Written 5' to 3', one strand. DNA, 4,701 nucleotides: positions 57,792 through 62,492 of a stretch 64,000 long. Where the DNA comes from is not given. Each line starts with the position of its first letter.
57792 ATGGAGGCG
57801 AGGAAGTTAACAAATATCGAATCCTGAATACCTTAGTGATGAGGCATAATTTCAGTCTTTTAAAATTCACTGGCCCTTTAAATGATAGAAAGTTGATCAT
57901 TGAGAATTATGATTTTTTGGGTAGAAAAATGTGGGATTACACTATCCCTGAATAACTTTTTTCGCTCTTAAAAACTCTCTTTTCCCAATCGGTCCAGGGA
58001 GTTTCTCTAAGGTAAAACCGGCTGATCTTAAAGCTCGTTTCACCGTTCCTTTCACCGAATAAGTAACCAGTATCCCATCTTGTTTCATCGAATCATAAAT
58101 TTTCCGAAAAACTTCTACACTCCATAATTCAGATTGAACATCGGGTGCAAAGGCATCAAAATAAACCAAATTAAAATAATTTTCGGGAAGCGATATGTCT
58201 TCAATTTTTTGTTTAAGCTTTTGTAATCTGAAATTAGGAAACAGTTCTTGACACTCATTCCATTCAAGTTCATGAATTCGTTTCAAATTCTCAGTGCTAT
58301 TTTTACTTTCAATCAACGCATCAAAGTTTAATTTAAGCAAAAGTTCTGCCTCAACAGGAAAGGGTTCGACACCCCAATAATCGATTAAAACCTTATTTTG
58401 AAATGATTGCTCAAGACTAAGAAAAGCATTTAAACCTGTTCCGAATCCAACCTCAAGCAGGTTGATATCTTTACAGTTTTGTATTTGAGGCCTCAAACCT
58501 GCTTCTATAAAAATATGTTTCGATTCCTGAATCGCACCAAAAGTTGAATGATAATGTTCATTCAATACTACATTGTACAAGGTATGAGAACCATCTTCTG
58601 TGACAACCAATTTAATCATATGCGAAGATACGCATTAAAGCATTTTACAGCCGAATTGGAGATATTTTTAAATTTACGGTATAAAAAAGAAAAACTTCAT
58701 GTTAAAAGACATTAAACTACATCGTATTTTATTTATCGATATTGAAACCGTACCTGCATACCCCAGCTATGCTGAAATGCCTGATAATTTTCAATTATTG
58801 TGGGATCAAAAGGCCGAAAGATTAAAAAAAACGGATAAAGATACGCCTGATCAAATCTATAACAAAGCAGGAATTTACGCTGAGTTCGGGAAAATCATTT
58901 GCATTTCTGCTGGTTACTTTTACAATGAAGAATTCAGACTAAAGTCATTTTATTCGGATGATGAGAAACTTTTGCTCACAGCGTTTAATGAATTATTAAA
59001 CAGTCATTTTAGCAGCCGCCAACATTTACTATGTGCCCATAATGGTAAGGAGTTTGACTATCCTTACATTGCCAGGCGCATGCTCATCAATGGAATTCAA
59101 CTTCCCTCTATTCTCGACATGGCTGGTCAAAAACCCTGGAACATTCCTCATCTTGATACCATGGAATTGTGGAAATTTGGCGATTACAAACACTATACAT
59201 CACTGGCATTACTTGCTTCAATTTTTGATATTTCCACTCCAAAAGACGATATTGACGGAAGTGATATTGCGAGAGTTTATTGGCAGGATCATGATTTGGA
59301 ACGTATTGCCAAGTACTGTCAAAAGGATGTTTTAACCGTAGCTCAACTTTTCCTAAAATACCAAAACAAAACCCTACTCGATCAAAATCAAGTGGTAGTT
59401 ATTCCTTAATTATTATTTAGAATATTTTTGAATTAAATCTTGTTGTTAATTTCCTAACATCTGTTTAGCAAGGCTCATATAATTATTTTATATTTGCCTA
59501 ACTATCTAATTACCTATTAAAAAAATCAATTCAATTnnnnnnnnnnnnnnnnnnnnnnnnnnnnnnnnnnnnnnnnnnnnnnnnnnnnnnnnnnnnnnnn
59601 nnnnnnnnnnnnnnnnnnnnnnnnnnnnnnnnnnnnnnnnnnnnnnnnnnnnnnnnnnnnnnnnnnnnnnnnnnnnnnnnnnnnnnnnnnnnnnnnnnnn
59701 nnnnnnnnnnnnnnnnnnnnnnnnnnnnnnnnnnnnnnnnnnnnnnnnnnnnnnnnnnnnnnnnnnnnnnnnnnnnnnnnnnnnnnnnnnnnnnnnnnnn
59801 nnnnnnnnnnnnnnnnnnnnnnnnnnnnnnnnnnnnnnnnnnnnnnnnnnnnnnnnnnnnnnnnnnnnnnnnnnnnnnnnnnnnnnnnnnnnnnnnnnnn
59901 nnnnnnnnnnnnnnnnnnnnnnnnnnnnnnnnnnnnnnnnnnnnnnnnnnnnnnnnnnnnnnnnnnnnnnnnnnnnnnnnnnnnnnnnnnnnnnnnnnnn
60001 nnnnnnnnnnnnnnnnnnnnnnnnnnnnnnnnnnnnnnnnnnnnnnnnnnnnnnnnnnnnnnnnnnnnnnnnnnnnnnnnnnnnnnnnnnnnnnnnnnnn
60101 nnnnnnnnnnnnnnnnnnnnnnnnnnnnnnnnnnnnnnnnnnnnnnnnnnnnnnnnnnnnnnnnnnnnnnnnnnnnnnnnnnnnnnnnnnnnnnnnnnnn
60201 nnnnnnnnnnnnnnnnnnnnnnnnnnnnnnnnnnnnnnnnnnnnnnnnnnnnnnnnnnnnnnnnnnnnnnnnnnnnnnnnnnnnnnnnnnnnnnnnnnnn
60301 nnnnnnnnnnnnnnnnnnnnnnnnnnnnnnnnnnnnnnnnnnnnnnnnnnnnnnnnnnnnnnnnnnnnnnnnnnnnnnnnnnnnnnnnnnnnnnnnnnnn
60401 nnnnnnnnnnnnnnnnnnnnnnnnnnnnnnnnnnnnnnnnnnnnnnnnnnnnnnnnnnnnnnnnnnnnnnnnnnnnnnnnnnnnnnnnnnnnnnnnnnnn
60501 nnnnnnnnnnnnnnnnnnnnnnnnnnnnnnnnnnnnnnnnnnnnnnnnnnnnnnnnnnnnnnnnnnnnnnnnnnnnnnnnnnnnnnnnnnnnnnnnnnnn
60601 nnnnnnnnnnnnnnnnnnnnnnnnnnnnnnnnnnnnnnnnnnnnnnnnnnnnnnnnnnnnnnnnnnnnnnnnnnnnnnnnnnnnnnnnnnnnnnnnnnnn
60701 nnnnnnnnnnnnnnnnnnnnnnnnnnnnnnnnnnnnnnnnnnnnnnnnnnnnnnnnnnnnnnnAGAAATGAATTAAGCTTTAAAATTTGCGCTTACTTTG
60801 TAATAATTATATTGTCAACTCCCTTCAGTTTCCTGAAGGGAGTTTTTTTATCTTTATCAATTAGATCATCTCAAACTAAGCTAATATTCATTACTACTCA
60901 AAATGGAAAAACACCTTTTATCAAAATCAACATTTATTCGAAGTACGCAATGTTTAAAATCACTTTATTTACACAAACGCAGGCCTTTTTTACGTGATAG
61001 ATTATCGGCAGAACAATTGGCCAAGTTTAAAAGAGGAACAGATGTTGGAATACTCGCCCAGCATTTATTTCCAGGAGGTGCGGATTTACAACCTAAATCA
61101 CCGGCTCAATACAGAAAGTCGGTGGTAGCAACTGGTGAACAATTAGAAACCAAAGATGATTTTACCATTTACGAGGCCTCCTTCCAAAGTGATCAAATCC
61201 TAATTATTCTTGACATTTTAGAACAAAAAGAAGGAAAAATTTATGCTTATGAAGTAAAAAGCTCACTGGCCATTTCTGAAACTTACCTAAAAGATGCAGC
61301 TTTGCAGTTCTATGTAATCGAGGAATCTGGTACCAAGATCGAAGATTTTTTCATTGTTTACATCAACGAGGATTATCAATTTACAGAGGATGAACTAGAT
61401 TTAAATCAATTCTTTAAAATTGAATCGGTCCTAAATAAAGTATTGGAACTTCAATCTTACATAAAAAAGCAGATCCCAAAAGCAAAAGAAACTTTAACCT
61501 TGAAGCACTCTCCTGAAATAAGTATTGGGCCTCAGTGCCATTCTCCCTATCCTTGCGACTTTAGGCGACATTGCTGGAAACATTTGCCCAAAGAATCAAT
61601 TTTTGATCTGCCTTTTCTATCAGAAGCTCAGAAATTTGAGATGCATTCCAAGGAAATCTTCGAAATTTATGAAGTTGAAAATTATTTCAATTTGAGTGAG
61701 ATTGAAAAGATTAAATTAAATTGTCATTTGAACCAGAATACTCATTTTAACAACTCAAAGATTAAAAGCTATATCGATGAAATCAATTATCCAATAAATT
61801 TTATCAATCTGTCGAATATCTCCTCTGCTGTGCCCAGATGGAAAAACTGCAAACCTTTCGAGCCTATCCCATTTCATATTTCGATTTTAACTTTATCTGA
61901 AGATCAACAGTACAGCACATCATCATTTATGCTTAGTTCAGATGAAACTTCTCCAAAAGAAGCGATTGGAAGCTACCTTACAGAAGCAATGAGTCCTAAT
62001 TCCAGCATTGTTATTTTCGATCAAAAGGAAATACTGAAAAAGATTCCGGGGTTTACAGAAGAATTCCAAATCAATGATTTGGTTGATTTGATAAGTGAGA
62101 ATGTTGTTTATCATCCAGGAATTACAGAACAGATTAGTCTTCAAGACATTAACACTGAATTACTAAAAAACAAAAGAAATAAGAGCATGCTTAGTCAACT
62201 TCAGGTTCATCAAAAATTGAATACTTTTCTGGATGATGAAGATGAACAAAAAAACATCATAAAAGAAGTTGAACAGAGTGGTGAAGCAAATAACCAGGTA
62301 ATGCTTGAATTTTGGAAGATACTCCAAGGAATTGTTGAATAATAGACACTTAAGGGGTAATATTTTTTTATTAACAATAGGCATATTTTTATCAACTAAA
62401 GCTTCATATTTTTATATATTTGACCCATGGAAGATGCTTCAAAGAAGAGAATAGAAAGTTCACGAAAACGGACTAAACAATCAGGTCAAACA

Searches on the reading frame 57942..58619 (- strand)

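Call 53: search_protein_families(library=pfam, proteins=[window:57942-58619:-], max_evalue=0.00001)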
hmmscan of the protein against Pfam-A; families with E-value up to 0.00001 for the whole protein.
window:57942-58619:- (225 aa): 1 family
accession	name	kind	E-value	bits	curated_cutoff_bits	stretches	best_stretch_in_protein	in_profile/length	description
PF05430.17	Methyltransf_30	-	1.5e-20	73.8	22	1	120-221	18-123/124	S-adenosyl-L-methionine-dependent methyltransferase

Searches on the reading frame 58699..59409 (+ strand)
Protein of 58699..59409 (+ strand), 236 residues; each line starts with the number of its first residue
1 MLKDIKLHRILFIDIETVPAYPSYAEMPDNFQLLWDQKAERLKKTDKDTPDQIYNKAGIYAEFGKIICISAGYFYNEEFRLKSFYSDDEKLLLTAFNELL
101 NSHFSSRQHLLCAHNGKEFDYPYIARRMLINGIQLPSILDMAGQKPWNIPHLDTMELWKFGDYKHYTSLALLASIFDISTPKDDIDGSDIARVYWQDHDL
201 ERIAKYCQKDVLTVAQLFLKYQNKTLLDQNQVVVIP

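Call 53: search_protein_families(library=pfam, proteins=[window:58699-59409:+], max_evalue=0.00001)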
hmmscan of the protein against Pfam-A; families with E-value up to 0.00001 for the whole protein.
window:58699-59409:+ (236 aa): 2 families
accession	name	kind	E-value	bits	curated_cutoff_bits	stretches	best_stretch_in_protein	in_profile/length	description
PF10108.15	DNA_pol_B_exo2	-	1.4e-16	61.3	24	1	62-223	7-175/213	Predicted 3'-5' exonuclease related to the exonuclease domain of PolB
PF13482.12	RNase_H_2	-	6.6e-15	55.9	22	1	58-218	9-161/165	RNase_H superfamily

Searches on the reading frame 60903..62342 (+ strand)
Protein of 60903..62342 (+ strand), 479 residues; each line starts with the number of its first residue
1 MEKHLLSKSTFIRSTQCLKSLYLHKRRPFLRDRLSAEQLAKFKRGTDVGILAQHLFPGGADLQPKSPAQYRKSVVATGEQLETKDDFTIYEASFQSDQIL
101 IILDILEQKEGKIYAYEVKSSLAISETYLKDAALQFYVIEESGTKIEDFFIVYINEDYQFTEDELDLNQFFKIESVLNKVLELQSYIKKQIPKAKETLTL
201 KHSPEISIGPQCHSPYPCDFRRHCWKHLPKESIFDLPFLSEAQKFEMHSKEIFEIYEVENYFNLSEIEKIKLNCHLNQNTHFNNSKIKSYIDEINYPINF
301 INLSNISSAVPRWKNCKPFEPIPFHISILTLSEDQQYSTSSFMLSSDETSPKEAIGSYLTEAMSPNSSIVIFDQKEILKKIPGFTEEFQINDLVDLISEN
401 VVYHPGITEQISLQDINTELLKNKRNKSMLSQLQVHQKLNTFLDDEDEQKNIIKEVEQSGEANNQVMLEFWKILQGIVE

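Call 53: search_protein_families(library=pfam, proteins=[window:60903-62342:+], max_evalue=0.00001)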
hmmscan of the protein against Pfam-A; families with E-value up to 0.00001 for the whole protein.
window:60903-62342:+ (479 aa): 1 family
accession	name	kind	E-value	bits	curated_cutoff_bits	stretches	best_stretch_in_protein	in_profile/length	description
PF11074.14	DUF2779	-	3.3e-09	37.5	23.3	1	306-406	8-120/126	Domain of unknown function(DUF2779)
